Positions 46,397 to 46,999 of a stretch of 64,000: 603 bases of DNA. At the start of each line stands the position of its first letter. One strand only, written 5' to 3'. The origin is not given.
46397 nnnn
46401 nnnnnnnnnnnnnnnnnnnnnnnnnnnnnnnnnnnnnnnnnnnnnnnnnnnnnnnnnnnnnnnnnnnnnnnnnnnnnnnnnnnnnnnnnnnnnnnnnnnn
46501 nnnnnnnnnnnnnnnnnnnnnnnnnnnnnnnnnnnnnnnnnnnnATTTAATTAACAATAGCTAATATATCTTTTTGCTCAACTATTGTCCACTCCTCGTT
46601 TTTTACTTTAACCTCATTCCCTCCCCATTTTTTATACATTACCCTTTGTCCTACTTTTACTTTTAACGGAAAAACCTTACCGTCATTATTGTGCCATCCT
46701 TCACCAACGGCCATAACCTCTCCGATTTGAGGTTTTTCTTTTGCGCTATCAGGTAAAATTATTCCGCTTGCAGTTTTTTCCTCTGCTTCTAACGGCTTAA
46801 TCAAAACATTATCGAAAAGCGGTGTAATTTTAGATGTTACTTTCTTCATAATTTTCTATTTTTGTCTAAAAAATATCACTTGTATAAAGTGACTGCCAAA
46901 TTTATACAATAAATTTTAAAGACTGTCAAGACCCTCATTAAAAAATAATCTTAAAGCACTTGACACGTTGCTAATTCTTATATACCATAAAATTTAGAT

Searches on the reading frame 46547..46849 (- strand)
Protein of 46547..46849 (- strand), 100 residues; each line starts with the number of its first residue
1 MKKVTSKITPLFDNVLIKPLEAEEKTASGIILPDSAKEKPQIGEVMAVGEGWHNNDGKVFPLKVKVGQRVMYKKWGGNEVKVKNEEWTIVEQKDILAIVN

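Call 50: search_protein_families(library=pfam, proteins=[window:46547-46849:-], max_evalue=0.001)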
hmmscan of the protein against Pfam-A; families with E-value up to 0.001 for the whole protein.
window:46547-46849:- (100 aa): 1 family
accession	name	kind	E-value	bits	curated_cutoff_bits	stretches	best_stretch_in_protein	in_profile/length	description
PF00166.26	Cpn10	-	7.3e-35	119.3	21.1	1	7-99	1-93/93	Chaperonin 10 Kd subunit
